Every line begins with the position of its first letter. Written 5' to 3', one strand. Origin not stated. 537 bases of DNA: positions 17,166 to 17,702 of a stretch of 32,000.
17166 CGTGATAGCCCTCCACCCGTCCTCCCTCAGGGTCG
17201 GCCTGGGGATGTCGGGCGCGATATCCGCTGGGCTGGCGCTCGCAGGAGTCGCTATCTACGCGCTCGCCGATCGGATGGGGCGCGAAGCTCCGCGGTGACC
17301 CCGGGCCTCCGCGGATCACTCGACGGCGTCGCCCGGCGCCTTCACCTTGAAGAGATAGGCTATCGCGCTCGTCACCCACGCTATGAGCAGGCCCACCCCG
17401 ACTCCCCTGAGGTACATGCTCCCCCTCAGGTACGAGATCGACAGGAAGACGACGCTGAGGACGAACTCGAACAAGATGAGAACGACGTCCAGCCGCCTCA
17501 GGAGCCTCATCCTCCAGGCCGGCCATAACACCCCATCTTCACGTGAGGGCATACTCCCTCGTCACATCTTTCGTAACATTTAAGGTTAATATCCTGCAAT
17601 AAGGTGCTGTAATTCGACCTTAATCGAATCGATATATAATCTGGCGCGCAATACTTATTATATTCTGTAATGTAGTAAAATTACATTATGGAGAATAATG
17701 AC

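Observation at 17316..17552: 2-TM mini-protein that is a circular permutation of a second mini-protein 7.3 kb away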

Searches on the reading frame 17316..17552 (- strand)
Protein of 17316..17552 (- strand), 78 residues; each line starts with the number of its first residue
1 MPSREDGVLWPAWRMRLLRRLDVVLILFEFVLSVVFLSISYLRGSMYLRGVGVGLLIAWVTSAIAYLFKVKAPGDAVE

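Call 6: search_protein_families(library=pfam, proteins=[window:17316-17552:-], max_evalue=10)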
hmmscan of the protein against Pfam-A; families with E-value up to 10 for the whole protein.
window:17316-17552:- (78 aa): 0 families

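Call 10: find_homologous_proteins(query=window:17319-17552:-, max_evalue=1)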
Query seq(78 aa) (78 aa): 87 proteins with E <= 1 among 96 candidates.
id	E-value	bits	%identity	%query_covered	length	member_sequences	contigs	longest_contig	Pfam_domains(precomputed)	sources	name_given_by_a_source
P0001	1.1e-35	139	86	100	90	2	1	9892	-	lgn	-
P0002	1.8e-30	122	100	82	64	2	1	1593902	-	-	-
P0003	1.9e-27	113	70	91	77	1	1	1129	-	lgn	-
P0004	1.8e-25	106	74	85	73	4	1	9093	-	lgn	-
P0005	2.5e-25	106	70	88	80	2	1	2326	-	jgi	jgi:hypothetical protein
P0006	4.0e-25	105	63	94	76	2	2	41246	-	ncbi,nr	ncbi:hypothetical protein M1558_00930 [Candidatus Parvarchaeota archaeon]|nr:hypothetical protein [C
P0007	9.9e-25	104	60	94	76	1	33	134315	-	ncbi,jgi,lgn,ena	jgi:hypothetical protein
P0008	3.0e-24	103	66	94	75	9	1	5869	-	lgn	-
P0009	6.4e-24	102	64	90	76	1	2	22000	-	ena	-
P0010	7.0e-22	95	73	79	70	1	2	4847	-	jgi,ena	-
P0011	8.8e-22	95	71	85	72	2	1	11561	-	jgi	jgi:hypothetical protein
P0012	1.3e-21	94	66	87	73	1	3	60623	-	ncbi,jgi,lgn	ncbi:MAG: hypothetical protein WB778_06105 [Thermoplasmata archaeon]|jgi:hypothetical protein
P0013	1.6e-21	94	78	76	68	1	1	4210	-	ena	-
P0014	6.0e-21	92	71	79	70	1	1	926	-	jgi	jgi:hypothetical protein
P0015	1.8e-20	91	66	87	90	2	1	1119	-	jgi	jgi:hypothetical protein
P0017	2.9e-17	80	59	91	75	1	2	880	-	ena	-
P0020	6.9e-17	79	66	78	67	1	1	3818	-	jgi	jgi:hypothetical protein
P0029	3.0e-16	77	68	76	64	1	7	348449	-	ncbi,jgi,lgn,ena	jgi:hypothetical protein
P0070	6.0e-9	54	58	68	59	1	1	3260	-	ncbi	-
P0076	4.8e-8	51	59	41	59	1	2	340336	-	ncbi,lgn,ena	-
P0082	6.5e-4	38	76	32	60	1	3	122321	-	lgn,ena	-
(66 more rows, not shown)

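Call 18: search_protein_families(library=pfam, alignment_id=A2, max_evalue=10)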
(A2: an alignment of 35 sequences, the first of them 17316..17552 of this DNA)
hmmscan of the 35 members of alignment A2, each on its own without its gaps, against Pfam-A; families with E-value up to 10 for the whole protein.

A. member 1, window:17316-17552:- (78 aa): 0 families

B. families by the number of members that match (of 35 scanned): 17 families
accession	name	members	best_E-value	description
PF03899.21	ATP-synt_I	9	0.00027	ATP synthase I chain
PF06305.16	LapA_dom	6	0.086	Lipopolysaccharide assembly protein A domain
PF16080.10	Phage_holin_2_3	4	0.03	Bacteriophage holin family HP1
PF20556.3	DUF6768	3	0.015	Family of unknown function (DUF6768)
PF04246.17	RseC_MucC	2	0.04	Positive regulator of sigma(E), RseC/MucC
PF12669.12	FeoB_associated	2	2.2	FeoB-associated Cys-rich membrane protein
PF13677.11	MotB_plug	1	0.0032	Membrane MotB of proton-channel complex MotA/MotB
PF04020.18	Phage_holin_4_2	1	0.012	Mycobacterial 4 TMS phage holin, superfamily IV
PF17647.6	DUF5518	1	0.028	Family of unknown function (DUF5518)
PF09815.14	XK-related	1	0.028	XK-related protein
PF04193.19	PQ-loop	1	0.05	PQ loop repeat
PF07946.19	CCDC47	1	0.058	PAT complex subunit CCDC47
PF17332.7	DUF5592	1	0.083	Family of unknown function (DUF5592)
PF20990.2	DUF2207_C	1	0.087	Predicted membrane protein (DUF2207) C-terminal domain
PF21314.2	TM_ErbB1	1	0.24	Epidermal growth factor receptor transmembrane-juxtamembrane segment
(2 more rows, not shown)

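Call 19: search_protein_families(library=ncbifam, alignment_id=A2, max_evalue=10)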
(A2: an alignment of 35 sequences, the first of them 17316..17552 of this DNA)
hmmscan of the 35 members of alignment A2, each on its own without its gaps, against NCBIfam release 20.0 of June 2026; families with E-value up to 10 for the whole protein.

A. member 1, window:17316-17552:- (78 aa): 0 families

B. families by the number of members that match (of 35 scanned): 21 families
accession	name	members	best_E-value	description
NF003425.0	PRK04897.1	18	0.0048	zinc metalloprotease HtpX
NF002363.0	PRK01345.1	4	0.014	zinc metalloprotease HtpX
NF002826.0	PRK03001.1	4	0.016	zinc metalloprotease HtpX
NF006508.0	PRK08944.1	2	0.018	MotB family protein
NF050115.1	membrane_Rv2732c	2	0.025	Rv2732c family membrane protein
TIGR03368.1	cellulose_yhjU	2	0.074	cellulose biosynthesis protein BcsG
NF005195.1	PRK06667.1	2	0.15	flagellar motor protein MotB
TIGR00733.1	TIGR00733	1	0.0029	OPT family oligopeptide transporter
NF049862.1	SSA_2305_Nterm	1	0.0073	SSA_2305 family type IV pilus system protein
NF000037.1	RND_perm_OqxB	1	0.018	multidrug efflux RND transporter permease subunit OqxB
NF005831.1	PRK07734.1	1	0.018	flagellar motor protein MotB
NF047787.1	PhglyTportPgtP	1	0.023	phosphoglycerate transporter PgtP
NF006541.1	PRK09038.1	1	0.032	flagellar motor protein MotD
NF011706.2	PRK15127.1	1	0.067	multidrug efflux RND transporter permease subunit AcrB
NF033634.1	SLATT_1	1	0.072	SLATT domain-containing protein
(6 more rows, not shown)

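Call 20: find_encoding_contigs(protein=P0029, flank=6000, max_places=3)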
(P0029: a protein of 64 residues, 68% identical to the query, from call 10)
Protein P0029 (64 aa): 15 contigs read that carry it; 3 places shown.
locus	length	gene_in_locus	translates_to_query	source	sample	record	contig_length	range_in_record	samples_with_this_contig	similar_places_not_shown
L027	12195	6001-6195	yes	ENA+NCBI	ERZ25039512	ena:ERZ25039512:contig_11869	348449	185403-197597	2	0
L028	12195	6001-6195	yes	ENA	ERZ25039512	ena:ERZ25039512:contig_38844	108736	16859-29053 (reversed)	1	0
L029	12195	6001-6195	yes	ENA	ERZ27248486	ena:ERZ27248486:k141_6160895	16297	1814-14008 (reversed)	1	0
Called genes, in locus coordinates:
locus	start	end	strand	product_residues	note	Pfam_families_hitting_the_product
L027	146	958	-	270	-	-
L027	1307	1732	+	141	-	-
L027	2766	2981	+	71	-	-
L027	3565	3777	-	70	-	PF15919:HicB_lk_antitox (weak)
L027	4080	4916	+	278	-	PF04072:LCM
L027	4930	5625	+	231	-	PF04191:PEMT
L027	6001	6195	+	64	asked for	-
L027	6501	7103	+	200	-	PF06742:DUF1214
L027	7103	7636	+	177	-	PF06863:DUF1254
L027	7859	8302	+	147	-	-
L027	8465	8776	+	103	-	-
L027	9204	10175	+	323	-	-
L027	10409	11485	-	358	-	PF00515:TPR_1 (faint), PF13181:TPR_8 (faint), PF13414:TPR_11 (faint), PF13431:TPR_17 (faint)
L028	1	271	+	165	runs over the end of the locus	PF06863:DUF1254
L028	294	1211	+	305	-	PF06863:DUF1254 (weak), PF06742:DUF1214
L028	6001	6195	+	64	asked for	-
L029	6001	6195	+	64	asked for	-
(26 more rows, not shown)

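Call 21: find_encoding_contigs(protein=P0082, flank=6000, max_places=3)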
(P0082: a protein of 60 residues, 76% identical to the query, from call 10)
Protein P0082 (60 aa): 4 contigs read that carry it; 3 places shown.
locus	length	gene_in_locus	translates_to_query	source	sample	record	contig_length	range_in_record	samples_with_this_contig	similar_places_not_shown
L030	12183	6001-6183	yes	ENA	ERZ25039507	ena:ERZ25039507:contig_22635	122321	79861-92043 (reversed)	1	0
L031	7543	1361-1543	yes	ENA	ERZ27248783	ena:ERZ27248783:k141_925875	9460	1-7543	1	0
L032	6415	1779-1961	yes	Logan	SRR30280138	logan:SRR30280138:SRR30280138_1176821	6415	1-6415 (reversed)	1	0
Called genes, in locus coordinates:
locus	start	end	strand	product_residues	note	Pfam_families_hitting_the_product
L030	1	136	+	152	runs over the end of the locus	-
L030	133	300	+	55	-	-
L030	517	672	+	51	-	-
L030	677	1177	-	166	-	PF01261:AP_endonuc_2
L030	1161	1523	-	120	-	PF01261:AP_endonuc_2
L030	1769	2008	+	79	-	-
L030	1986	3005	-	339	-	PF00953:Glycos_transf_4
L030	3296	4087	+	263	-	PF00106:adh_short, PF23441:SDR (weak), PF08659:KR, PF13561:adh_short_C2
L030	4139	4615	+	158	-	PF01243:PNPOx_N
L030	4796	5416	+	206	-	PF06742:DUF1214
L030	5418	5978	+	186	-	PF06863:DUF1254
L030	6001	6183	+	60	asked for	-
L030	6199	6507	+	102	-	PF01022:HTH_5, PF12840:HTH_20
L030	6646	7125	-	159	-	PF06983:3-dmu-9_3-mt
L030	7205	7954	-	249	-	PF06564:CBP_BcsQ, PF09140:MipZ, PF10609:ParA, PF13614:AAA_31, PF01656:CbiA, PF02374:ArsA_ATPase (weak)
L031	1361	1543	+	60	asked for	-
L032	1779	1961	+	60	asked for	-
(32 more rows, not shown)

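Call 26: find_encoding_contigs(protein=P0076, flank=5000, max_places=3)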
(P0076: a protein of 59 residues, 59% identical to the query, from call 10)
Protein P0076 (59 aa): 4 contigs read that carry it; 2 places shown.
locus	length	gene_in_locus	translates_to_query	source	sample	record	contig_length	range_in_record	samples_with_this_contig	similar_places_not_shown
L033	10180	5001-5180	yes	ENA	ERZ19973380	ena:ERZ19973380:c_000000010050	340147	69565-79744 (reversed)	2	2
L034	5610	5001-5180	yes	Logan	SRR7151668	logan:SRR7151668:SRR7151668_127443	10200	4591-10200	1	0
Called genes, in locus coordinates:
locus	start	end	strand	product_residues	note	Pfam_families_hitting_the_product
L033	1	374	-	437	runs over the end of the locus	PF13408:Zn_ribbon_recom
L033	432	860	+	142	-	-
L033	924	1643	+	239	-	PF13462:Thioredoxin_4, PF01323:DSBA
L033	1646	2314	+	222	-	-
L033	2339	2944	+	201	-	PF19335:HMBD, PF07291:MauE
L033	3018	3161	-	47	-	-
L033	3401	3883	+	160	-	-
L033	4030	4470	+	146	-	PF07617:DUF1579 (faint)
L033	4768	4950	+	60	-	-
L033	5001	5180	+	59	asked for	-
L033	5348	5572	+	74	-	-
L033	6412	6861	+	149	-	-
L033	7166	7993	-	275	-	PF11790:Glyco_hydro_cc (faint), PF00150:Cellulase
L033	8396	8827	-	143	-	-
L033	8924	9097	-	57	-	-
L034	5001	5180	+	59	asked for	-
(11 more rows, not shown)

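Call 43: search_protein_representatives(alignment_id=A2)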
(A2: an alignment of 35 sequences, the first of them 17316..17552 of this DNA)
Query: 35 sequences, 74 profile positions. Proteins with E-value up to 0.001 (for the whole library): 81; up to 1e-10: 49; up to 1e-30: 1. The best 81 are listed.
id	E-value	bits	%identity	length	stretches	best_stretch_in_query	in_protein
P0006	5.2e-32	125.4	-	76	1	1-73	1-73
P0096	4.8e-29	115.9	-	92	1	3-72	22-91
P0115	1.8e-27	110.9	-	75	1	5-73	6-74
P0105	1.7e-26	107.8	-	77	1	3-73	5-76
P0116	2.3e-26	107.4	-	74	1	3-72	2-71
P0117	1.2e-24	101.9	-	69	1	5-70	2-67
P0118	7.0e-24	99.4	-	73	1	1-72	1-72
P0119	1.5e-23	98.3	-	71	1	7-73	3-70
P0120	5.1e-23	96.6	-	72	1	4-70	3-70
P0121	4.6e-22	93.6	-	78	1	8-72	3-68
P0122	5.9e-22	93.2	-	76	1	15-72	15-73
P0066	1.4e-21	92.0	-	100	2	41-72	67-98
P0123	5.4e-21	90.1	-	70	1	13-72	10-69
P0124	6.0e-21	90.0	-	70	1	8-71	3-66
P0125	8.0e-21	89.6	-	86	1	7-72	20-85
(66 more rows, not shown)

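Call 48: find_encoding_contigs(protein=P0001, flank=10000, max_places=2)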
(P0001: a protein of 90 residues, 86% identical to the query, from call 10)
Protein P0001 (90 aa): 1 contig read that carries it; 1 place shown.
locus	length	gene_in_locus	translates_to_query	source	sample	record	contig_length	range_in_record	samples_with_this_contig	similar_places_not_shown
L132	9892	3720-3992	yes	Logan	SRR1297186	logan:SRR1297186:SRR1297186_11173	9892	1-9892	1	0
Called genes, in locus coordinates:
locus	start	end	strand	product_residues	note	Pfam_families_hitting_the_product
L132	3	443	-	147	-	?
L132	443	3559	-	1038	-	PF04879:Molybdop_Fe4S4, PF00384:Molybdopterin, PF01568:Molydop_binding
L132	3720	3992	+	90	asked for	-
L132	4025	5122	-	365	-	PF07690:MFS_1, PF00083:Sugar_tr (weak)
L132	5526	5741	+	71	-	-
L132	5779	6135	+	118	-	-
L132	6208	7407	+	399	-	PF07690:MFS_1, PF00083:Sugar_tr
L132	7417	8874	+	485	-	PF00291:PALP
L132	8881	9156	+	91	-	-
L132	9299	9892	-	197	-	?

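Call 55: search_protein_families(library=pfam, proteins=[P0029, P0006, P0007, P0012, P0020, P0070, P0076, P0017], max_evalue=1)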
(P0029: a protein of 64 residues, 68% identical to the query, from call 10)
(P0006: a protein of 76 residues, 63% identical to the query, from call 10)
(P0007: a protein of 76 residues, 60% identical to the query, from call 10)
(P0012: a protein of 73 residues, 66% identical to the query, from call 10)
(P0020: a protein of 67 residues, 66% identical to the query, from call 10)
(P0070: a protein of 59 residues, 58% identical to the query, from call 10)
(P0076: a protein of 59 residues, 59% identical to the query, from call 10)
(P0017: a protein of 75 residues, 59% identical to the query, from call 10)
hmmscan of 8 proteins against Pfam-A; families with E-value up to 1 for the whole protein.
P0029 (64 aa): 3 families
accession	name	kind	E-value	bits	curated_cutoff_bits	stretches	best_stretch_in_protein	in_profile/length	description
PF03899.21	ATP-synt_I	-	0.016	16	25.1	1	14-57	2-46/99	ATP synthase I chain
PF17647.6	DUF5518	-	0.028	15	27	1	26-56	35-65/116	Family of unknown function (DUF5518)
PF16080.10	Phage_holin_2_3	-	0.32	11.5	28.8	1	42-62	30-50/56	Bacteriophage holin family HP1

P0006 (76 aa): 1 family
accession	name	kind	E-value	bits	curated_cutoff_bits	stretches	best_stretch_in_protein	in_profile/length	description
PF06305.16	LapA_dom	-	0.21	12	28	1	50-70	27-47/64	Lipopolysaccharide assembly protein A domain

P0007 (76 aa): 2 families
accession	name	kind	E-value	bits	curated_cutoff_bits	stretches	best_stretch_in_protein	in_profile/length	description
PF04020.18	Phage_holin_4_2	-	0.012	16.7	28.8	1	5-65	43-104/105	Mycobacterial 4 TMS phage holin, superfamily IV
PF07946.19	CCDC47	-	0.058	13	27.7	1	12-48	82-118/326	PAT complex subunit CCDC47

P0012 (73 aa): 0 families

P0020 (67 aa): 3 families
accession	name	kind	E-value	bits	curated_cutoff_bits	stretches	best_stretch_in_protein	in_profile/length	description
PF03899.21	ATP-synt_I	-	0.0026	18.6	25.1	1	17-59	2-45/99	ATP synthase I chain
PF16080.10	Phage_holin_2_3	-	0.03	14.8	28.8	1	45-66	30-51/56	Bacteriophage holin family HP1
PF06305.16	LapA_dom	-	0.086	13.2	28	1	43-66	27-50/64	Lipopolysaccharide assembly protein A domain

P0070 (59 aa): 0 families

P0076 (59 aa): 1 family
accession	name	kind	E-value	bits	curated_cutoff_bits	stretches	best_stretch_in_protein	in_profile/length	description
PF20556.3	DUF6768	-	0.015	15.4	27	1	8-55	40-87/123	Family of unknown function (DUF6768)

P0017 (75 aa): 2 families
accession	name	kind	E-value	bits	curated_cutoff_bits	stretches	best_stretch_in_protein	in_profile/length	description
PF03899.21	ATP-synt_I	-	0.026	15.4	25.1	1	25-68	2-46/99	ATP synthase I chain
PF16080.10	Phage_holin_2_3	-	0.42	11.1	28.8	1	53-73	30-50/56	Bacteriophage holin family HP1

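Call 63: search_solved_structures(query=A2, max_evalue=10, show_alignments=3)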
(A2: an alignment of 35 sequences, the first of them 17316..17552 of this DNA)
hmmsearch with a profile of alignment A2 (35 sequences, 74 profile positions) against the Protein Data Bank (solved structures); distinct sequences matched with E-value up to 10: 6.
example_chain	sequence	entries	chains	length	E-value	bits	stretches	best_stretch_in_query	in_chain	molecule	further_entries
22xk_B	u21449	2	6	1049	2.2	11.2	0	15-44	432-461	MexBYB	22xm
3w9i_A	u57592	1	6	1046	2.5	11.1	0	15-44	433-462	Multidrug resistance protein MexB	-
2v50_A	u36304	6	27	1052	2.6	11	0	15-44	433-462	MULTIDRUG RESISTANCE PROTEIN MEXB | Efflux pump membrane transporter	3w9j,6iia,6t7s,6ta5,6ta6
21fo_A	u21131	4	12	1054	2.6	11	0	15-44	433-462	Multidrug resistance protein MexB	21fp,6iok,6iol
9iuk_A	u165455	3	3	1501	3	10.8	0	26-50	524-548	Pleiotropic ABC efflux transporter of multiple drugs CDR1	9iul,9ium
8pnl_A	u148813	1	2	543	3.2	10.7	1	35-63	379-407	Putative triacylglyceride transporter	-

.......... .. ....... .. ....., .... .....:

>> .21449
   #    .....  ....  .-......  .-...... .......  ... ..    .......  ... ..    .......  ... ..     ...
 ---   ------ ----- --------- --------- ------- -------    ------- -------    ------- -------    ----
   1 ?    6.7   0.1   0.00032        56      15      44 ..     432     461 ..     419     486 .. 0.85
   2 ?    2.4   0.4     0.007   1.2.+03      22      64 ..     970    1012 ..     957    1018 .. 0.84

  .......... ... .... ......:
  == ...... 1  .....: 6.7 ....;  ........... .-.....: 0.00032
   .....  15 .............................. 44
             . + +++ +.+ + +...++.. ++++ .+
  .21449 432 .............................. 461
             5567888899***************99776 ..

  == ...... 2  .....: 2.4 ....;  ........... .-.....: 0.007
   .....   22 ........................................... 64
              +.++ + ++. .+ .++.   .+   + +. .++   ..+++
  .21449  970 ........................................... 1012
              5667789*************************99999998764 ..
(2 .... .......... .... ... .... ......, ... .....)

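Call 75: predict_structure(alignment_id=A2)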
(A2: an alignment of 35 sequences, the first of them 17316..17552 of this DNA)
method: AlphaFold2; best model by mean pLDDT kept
length: 78 residues; sequences in the alignment: 35
mean_pLDDT: 71.9   pTM: 0.40
mean pLDDT of the five models: 71.9, 70.4, 69.4, 65.7, 65.1
residues with pLDDT >= 90: 0; 70-90: 58; 50-70: 14; < 50: 6
segments of 3 or more residues with pLDDT < 50: 1-3, 76-78
pLDDT, mean of each block of 10 residues (from residue 1): 54 78 82 78 74 77 76 53
secondary structure, 60 per line:
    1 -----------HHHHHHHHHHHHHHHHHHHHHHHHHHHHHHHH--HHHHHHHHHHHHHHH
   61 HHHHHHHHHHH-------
elements in order: H12-43 H46-71

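Call 79: fold_search(model_id=the predicted structure, library=pdb)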
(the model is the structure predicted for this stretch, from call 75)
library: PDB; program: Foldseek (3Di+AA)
matches with E <= 10: 30; with E <= 0.001: 0
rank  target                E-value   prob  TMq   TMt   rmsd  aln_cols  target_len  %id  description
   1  3txs_A                8.9e-01  0.89  0.71  0.63   4.6        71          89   14  Crystal Structure of phage 44RR small terminase gp16 (released 2011-12-28)
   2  3txq_A                9.5e-01  0.87  0.71  0.64   4.5        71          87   14  Crystal Structure of phage 44RR small terminase gp16 (released 2011-12-28)
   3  3txs_C                1.1e+00  0.84  0.71  0.62   4.5        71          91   14  Crystal Structure of phage 44RR small terminase gp16 (released 2011-12-28)
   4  9oox_E                1.1e+00  0.72  0.71  0.65   6.6        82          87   13  Cryo-EM Structure of the Escherichia phage HK446 Rip1 in complex with the Enterobacteria phage T6 small terminase (released 2026-02-04)
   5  3txs_B                1.5e+00  0.77  0.71  0.63   4.5        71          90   14  Crystal Structure of phage 44RR small terminase gp16 (released 2011-12-28)
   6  9oox_A                2.2e+00  0.60  0.65  0.55   3.9        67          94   16  Cryo-EM Structure of the Escherichia phage HK446 Rip1 in complex with the Enterobacteria phage T6 small terminase (released 2026-02-04)
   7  6h8k_L                4.1e+00  0.21  0.52  0.52   7.7        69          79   17  Crystal structure of a variant (Q133C in PSST) of Yarrowia lipolytica complex I (released 2018-12-26)
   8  7uq2_B                4.1e+00  0.21  0.56  0.51   7.2        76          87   16  Vs.4 from T4 phage in complex with cGAMP (released 2023-02-08)
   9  7ymi_Z                4.4e+00  0.44  0.61  0.77   1.8        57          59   12  PSII-Pcb Dimer of Acaryochloris Marina (released 2023-08-16)
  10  9qef_A                4.7e+00  0.25  0.47  0.44   2.1        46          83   28  Respiratory supercomplex from Mycobacterium smegmatis with decylubiquinone (released 2026-01-21)
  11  6e9z_A                6.1e+00  0.41  0.59  0.21   1.0        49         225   10  DHF119 filament (released 2018-11-21)
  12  2yfb_A                6.1e+00  0.25  0.62  0.23   4.9        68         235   13  X-ray structure of McpS ligand binding domain in complex with succinate (released 2012-04-18)
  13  6hwh_S                6.1e+00  0.09  0.36  0.23   3.0        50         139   18  Structure of a functional obligate respiratory supercomplex from Mycobacterium smegmatis (released 2018-11-07)
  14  8zsz_A                6.6e+00  0.30  0.55  0.15   1.6        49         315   14  Cryo-EM structure of human ZnT1, in the presence of zinc, determined in outward-facing conformation (released 2024-08-21)
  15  6e9t_A                7.1e+00  0.35  0.59  0.21   1.2        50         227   10  DHF58 filament (released 2018-11-21)
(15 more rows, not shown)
